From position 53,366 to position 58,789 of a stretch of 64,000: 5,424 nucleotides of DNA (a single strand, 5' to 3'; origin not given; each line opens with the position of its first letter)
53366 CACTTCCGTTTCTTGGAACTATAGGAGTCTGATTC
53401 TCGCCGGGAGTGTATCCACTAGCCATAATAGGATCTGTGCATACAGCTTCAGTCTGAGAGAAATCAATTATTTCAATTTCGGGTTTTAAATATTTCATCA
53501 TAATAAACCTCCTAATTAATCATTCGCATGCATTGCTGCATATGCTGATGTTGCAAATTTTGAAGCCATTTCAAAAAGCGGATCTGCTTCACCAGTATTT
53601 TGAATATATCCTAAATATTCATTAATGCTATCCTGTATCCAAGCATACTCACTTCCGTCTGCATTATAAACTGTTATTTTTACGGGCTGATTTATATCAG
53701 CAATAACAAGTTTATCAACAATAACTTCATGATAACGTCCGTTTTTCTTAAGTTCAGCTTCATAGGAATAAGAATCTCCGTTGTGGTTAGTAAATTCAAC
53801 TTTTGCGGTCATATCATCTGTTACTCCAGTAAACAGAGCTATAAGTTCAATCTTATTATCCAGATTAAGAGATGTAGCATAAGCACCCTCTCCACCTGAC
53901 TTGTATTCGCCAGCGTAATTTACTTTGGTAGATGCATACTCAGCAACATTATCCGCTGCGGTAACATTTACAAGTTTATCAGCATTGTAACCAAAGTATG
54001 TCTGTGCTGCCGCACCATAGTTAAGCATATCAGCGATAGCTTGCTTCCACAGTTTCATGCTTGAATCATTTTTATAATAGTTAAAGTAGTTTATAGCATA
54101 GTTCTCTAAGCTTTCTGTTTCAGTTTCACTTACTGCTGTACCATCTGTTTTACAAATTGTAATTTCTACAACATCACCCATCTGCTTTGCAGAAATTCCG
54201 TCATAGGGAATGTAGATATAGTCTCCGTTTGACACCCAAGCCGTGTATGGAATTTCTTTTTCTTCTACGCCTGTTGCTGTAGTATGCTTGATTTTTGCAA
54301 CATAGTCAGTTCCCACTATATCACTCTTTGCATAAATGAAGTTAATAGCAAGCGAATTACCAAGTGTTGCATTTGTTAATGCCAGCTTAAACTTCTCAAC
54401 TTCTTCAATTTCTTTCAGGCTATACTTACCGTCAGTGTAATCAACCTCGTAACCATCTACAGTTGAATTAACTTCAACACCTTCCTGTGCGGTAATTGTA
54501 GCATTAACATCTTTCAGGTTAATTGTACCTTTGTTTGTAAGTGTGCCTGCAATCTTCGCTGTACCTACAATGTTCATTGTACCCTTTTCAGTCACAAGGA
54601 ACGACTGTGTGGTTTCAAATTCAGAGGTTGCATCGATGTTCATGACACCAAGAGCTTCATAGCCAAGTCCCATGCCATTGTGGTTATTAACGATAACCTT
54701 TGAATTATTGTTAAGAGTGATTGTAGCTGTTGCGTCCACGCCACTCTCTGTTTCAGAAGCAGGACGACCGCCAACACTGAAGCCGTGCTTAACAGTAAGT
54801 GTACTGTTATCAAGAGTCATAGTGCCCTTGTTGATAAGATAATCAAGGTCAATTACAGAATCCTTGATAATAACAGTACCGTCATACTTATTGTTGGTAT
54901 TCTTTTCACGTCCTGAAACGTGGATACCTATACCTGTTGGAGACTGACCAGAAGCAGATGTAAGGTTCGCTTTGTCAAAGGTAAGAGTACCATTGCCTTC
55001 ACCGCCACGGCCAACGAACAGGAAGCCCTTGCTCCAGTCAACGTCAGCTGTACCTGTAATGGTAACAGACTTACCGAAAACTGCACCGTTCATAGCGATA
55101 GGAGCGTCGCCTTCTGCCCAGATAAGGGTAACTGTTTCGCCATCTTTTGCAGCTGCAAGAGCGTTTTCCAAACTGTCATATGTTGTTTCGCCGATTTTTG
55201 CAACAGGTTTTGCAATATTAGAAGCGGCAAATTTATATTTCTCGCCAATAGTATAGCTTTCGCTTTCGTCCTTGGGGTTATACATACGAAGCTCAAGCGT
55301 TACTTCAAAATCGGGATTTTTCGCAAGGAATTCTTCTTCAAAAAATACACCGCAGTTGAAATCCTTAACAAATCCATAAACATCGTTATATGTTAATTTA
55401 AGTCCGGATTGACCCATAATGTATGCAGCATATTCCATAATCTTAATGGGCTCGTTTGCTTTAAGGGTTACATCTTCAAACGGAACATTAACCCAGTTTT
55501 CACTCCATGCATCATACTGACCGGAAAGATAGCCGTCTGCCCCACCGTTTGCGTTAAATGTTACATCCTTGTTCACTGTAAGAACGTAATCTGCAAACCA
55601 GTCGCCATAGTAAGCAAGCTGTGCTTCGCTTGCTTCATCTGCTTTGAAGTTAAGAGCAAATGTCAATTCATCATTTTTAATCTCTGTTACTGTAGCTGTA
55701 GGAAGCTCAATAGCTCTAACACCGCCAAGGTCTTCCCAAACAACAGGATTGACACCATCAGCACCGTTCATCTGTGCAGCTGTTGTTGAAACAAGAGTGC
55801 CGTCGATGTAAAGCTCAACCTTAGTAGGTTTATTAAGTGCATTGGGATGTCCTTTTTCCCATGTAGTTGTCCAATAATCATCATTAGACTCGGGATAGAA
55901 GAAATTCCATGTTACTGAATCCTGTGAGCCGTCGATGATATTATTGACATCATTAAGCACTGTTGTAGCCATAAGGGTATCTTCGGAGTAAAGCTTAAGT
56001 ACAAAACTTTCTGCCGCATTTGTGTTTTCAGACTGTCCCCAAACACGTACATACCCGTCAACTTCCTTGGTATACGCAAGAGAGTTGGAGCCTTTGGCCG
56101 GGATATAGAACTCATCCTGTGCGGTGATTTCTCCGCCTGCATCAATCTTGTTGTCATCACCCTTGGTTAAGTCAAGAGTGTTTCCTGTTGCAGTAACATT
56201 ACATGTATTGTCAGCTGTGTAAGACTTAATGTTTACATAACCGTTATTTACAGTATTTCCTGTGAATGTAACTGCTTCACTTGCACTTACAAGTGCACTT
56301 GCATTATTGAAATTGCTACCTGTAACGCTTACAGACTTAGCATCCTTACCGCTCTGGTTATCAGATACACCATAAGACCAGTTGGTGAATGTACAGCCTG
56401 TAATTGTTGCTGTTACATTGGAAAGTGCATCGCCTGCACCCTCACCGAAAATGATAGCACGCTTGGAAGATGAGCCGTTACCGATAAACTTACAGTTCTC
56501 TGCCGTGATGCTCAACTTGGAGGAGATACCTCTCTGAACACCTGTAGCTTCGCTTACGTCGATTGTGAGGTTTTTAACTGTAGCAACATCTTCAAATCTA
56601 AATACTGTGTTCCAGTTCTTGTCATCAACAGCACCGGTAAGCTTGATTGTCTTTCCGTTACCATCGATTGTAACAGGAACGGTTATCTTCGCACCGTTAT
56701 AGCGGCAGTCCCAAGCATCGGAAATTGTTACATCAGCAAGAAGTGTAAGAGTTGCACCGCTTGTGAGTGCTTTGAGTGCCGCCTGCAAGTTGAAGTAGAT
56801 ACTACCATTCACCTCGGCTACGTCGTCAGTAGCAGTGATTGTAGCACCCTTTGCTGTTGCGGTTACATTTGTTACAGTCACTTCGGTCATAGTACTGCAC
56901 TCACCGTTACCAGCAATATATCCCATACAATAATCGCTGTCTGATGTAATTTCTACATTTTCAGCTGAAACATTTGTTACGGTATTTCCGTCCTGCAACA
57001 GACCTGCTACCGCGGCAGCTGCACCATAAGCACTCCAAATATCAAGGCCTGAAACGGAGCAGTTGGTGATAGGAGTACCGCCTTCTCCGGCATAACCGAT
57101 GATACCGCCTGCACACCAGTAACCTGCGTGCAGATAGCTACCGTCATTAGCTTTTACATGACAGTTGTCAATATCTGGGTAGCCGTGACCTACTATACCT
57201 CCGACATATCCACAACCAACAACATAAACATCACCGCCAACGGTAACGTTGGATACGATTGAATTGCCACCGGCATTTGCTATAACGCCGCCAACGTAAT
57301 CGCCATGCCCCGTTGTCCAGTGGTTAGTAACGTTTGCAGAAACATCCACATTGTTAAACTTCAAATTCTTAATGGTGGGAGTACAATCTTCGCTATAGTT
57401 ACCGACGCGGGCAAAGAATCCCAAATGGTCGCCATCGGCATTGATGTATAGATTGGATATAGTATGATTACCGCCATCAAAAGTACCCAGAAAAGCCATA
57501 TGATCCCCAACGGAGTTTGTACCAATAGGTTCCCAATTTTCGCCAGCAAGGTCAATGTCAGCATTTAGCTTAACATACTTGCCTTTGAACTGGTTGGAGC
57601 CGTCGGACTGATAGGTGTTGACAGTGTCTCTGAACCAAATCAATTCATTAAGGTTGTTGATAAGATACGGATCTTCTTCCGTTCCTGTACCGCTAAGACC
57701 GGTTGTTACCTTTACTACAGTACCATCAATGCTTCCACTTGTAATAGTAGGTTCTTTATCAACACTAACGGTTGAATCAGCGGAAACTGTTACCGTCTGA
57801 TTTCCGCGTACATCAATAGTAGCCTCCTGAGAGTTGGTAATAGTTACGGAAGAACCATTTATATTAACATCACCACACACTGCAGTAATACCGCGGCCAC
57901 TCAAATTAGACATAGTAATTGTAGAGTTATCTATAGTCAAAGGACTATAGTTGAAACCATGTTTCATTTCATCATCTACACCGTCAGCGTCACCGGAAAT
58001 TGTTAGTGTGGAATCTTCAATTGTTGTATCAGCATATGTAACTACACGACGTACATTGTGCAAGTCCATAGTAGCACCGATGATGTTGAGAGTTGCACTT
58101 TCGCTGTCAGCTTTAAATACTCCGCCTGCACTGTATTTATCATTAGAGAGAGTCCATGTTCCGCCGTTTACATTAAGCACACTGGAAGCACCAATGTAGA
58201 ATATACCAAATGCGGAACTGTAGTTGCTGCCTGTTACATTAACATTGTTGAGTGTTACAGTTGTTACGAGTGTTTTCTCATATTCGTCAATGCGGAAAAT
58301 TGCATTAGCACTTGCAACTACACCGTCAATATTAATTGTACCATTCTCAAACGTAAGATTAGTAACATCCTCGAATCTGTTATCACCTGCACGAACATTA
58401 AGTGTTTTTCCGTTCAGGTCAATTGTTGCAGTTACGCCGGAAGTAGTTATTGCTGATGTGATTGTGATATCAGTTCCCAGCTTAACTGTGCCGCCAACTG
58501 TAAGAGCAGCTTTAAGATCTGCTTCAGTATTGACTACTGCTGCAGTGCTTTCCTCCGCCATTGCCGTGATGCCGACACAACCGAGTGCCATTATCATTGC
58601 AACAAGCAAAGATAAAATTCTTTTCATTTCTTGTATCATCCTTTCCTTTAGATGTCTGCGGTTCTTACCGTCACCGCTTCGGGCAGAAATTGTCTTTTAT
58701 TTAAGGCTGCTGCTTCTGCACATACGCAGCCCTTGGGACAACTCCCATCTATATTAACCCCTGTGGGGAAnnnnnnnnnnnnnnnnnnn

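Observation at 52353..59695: Cargo of the putative switch: TetR, small TM protein, 1707-aa anchorless beta-helix/GLUG exoprotein, 56-aa peptide, polytopic membrane protein, Cys-rich miniprotein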

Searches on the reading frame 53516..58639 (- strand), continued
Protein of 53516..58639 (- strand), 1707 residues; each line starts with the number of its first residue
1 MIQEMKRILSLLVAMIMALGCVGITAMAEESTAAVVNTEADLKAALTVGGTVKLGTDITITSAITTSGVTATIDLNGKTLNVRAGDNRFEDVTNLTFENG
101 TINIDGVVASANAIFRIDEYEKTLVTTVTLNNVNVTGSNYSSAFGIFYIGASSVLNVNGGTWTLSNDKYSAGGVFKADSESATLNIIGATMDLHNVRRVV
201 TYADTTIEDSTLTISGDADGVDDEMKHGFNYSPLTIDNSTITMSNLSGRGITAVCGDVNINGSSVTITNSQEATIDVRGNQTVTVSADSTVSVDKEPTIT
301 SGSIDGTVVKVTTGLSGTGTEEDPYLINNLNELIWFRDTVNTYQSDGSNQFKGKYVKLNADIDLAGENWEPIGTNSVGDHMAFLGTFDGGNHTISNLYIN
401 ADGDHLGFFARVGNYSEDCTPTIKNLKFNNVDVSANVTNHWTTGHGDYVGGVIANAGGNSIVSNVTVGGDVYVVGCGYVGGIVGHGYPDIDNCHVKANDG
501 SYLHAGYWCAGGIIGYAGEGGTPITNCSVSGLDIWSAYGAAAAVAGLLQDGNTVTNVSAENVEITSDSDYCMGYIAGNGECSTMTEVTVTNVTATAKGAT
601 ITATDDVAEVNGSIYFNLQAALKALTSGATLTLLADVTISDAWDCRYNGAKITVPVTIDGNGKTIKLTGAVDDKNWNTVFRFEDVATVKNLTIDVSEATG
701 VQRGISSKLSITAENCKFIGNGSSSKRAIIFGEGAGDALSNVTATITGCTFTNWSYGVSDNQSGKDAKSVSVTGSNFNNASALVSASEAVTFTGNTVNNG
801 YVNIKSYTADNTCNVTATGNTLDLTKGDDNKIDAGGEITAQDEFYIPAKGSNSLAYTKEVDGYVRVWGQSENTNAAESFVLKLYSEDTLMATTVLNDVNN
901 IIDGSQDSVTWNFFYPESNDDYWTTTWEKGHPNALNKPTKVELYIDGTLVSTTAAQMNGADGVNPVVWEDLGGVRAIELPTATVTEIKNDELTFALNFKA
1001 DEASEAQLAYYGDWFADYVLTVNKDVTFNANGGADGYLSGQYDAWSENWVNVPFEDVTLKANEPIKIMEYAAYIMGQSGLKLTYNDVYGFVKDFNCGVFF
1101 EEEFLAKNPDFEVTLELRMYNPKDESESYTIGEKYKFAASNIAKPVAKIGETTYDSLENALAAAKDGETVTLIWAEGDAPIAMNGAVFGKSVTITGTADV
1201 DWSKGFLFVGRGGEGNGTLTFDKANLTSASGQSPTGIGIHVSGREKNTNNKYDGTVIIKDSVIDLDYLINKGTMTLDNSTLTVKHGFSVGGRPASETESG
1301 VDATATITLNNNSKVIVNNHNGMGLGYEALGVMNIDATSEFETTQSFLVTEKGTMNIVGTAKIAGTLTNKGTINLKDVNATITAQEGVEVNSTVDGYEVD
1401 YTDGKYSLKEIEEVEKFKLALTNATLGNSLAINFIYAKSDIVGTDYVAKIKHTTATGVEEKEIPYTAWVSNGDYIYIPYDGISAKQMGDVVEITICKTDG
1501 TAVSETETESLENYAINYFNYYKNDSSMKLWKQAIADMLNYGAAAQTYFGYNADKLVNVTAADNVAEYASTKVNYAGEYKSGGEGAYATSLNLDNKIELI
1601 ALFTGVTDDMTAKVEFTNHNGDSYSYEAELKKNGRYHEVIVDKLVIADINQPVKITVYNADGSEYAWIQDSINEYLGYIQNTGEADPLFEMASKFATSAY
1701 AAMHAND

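Call 58: search_protein_families(library=pfam, proteins=[P0043, P0055, P0047, P0031, P0059], max_evalue=0.001)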
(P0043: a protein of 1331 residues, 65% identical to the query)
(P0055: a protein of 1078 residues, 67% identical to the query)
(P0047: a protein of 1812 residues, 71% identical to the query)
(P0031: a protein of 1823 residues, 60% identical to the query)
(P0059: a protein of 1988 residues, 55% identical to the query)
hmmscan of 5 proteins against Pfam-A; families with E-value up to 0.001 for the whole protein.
P0043 (1331 aa): 3 families
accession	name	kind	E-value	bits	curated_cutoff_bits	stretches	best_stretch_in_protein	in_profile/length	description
PF00395.25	SLH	-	8.2e-31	106.2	20.8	3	1216-1258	2-44/44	S-layer homology domain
PF09479.16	Flg_new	-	1e-21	77.2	27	1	865-928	2-65/65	Listeria-Bacteroides repeat domain (List_Bact_rpt)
PF07581.17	Glug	-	2.8e-06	27.8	20.5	0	368-391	4-27/28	The GLUG motif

P0055 (1078 aa): 4 families
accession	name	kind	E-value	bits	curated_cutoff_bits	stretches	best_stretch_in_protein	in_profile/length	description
PF00395.25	SLH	-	3.4e-31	107.4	20.8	3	905-947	1-43/44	S-layer homology domain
PF09479.16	Flg_new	-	7e-13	48.9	27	1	826-888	2-64/65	Listeria-Bacteroides repeat domain (List_Bact_rpt)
PF18998.6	Flg_new_2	-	3.8e-09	36.8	23.6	1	742-810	2-70/73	Divergent InlB B-repeat domain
PF20585.4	Pectate_lyase_5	-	5.2e-07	30.3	24.3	1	348-448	14-119/126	Putative pectate lyase-like adhesive domain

P0047 (1812 aa): 3 families
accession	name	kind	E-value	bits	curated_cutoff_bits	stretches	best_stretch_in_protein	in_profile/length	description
PF00395.25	SLH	-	6.5e-31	106.5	20.8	3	1700-1741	1-42/44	S-layer homology domain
PF18998.6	Flg_new_2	-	2.7e-13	50.1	23.6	1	1555-1633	1-72/73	Divergent InlB B-repeat domain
PF18889.6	Beta_helix_3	-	4e-05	24.3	27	1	375-397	1-20/20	Beta helix repeat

P0031 (1823 aa): 1 family
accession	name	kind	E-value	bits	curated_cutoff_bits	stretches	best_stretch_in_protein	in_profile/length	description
PF18962.6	Por_Secre_tail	-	1.2e-06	29.1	27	1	1763-1822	10-75/75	Secretion system C-terminal sorting domain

P0059 (1988 aa): 1 family
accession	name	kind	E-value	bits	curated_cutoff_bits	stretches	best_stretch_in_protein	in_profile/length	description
PF00404.24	Dockerin_1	-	2.2e-11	44.2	22.9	1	1921-1976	1-56/57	Dockerin type I domain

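Call 87: search_protein_families(library=padloc, proteins=[window:53516-58639:-], max_evalue=0.01)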
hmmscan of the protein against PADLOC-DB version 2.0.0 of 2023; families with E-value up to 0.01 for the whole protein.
window:53516-58639:- (1707 aa): 0 families

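Call 88: search_protein_families(library=phrogs, proteins=[window:53516-58639:-], max_evalue=0.01)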
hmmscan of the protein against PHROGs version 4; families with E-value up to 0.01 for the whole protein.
window:53516-58639:- (1707 aa): 0 families

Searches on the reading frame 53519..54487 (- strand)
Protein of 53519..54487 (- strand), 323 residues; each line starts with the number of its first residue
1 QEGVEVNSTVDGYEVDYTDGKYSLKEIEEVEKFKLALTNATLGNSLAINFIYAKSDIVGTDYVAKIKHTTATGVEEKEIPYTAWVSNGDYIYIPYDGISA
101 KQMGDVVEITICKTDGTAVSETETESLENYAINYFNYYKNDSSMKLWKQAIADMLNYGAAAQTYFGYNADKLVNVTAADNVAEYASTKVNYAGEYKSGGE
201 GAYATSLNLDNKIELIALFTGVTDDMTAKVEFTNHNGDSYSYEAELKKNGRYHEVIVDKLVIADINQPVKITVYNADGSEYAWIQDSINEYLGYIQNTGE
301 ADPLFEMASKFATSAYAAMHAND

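Call 31: search_protein_families(library=pfam, alignment_id=A2, max_evalue=1)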
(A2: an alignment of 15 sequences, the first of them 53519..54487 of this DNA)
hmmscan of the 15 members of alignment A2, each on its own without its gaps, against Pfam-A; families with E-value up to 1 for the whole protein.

A. member 1, window:53519-54487:- (323 aa): 0 families

B. families by the number of members that match (of 15 scanned): 21 families
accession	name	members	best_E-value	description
PF13585.12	CHU_C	2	0.0087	CHU_C Type IX secretion signal domain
PF10692.14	DUF2498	1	0.0055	Protein of unknown function (DUF2498)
PF05404.17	TRAP-delta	1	0.0088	Translocon-associated protein, delta subunit precursor (TRAP-delta)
PF25511.1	Ig_CNNM4_N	1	0.02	Metal transporter CNNM4-like, immunoglobulin-like domain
PF19653.4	DUF6156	1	0.027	Family of unknown function (DUF6156)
PF08481.16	GBS_Bsp-like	1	0.027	GBS Bsp-like repeat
PF00580.27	UvrD-helicase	1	0.035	UvrD/REP helicase N-terminal domain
PF05727.16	UPF0228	1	0.043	Uncharacterised protein family (UPF0228)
PF15072.12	HROB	1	0.049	Homologous recombination OB-fold protein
PF17936.7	Big_6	1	0.054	Bacterial Ig domain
PF21664.2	TBPIP_C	1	0.081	TBP-interacting protein, C-terminal domain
PF09134.16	Invasin_D3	1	0.089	Invasin, domain 3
PF09158.15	MotCF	1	0.1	Bacteriophage T4 MotA, C-terminal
PF23881.1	DUF7234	1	0.16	Family of unknown function (DUF7234)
PF18342.7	LytB_SH3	1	0.18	Endo-beta-N-acetylglucosaminidase LytB SH3 domain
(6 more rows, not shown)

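Call 37: predict_structure(alignment_id=A2)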
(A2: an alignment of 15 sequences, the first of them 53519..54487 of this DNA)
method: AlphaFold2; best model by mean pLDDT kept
length: 323 residues; sequences in the alignment: 15
mean_pLDDT: 87.6   pTM: 0.81
mean pLDDT of the five models: 87.6, 87.0, 86.3, 86.3, 85.7
residues with pLDDT >= 90: 225; 70-90: 57; 50-70: 23; < 50: 18
segments of 3 or more residues with pLDDT < 50: 1-12, 24-26
pLDDT, mean of each block of 10 residues (from residue 1): 39 54 50 88 89 92 96 95 95 93 96 94 95 94 94 96 93 92 88 73 91 93 96 94 95 95 90 97 93 79 87 91 66
secondary structure, 60 per line:
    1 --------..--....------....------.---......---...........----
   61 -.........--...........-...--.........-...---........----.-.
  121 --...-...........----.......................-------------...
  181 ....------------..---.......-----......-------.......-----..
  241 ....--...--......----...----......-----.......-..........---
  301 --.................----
elements in order: E13-16 E23-26 E37-42 E46-53 E62-70 E73-80 E85-87 E90-98 E106-113 E123-125 H127-137 H142-164 H178-184 E202-208 E214-219 E227-233 E239-244 E247-249 E252-257 E269-274 E280-286 H288-297 H303-319

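Call 42: fold_search(model_id=the predicted structure, library=pdb)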
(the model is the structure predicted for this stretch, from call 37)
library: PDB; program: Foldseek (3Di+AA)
matches with E <= 10: 1767; with E <= 0.001: 70
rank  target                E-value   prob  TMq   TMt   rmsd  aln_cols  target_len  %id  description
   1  3bpn_C                1.7e-06  1.00  0.21  0.23  15.9       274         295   10  Crystal structure of the IL4-IL4R-IL13Ra ternary complex (released 2008-02-05)
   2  5e4e_C                6.0e-06  1.00  0.22  0.23  15.7       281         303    9  Engineered Interleukin-13 bound to receptor (released 2015-12-02)
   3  8d6a_B                2.0e-05  1.00  0.22  0.18  15.7       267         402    7  Cryo-EM structure of human LIF signaling complex: model containing the interaction core region (released 2023-03-29)
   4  1ebp_A                2.6e-05  1.00  0.20  0.27  16.3       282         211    9  COMPLEX BETWEEN THE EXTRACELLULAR DOMAIN OF ERYTHROPOIETIN (EPO) RECEPTOR [EBP] AND AN AGONIST PEPTIDE [EMP1] (released 1997-07-29)
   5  1iar_B                8.1e-05  1.00  0.22  0.35  12.3       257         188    7  INTERLEUKIN-4 / RECEPTOR ALPHA CHAIN COMPLEX (released 2000-03-03)
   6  6gvl_A                9.1e-05  0.99  0.20  0.29  18.9       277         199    8  Second pair of Fibronectin type III domains of integrin beta4 bound to the bullous pemphigoid antigen BP230 (BPAG1e) (released 2019-03-20)
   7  2kz1_MODEL_1_B        9.6e-05  0.95  0.17  0.25  14.9       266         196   11  Inter-molecular interactions in a 44 kDa interferon-receptor complex detected by asymmetric back-protonation a (released 2010-06-23)
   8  7tuf_C                1.1e-04  0.89  0.17  0.16  19.0       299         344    7  Crystal structure of Tapasin in complex with PaSta1-Fab (released 2022-09-07)
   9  3bpo_C                1.3e-04  1.00  0.22  0.24  15.7       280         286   11  Crystal structure of the IL13-IL4R-IL13Ra ternary complex (released 2008-02-05)
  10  1nug_B                1.4e-04  0.99  0.21  0.11  16.9       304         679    8  Role of Calcium Ions in the Activation and Activity of the Transglutaminase 3 Enzyme (2 calciums, 1 Mg, inactive form) (released 2003-04-22)
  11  8d82_C                1.5e-04  1.00  0.21  0.22  16.2       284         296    7  Cryo-EM structure of human IL-6 signaling complex in detergent: model containing full extracellular domains (released 2023-03-29)
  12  1ern_B                1.6e-04  0.99  0.20  0.29  15.4       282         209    8  NATIVE STRUCTURE OF THE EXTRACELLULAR DOMAIN OF ERYTHROPOIETIN (EPO) RECEPTOR [EBP] (released 2000-01-07)
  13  8d74_B                1.6e-04  0.99  0.20  0.17  16.0       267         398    9  Cryo-EM structure of human CNTF signaling complex: model containing the interaction core region (released 2023-03-29)
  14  5aoq_A                1.9e-04  0.97  0.18  0.23  17.4       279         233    8  Structural basis of neurohormone perception by the receptor tyrosine kinase Torso (released 2015-11-25)
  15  5irb_A                1.9e-04  0.97  0.18  0.18  19.2       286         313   11  Structural insight into host cell surface retention of a 1.5-MDa bacterial ice-binding adhesin (released 2017-07-19)
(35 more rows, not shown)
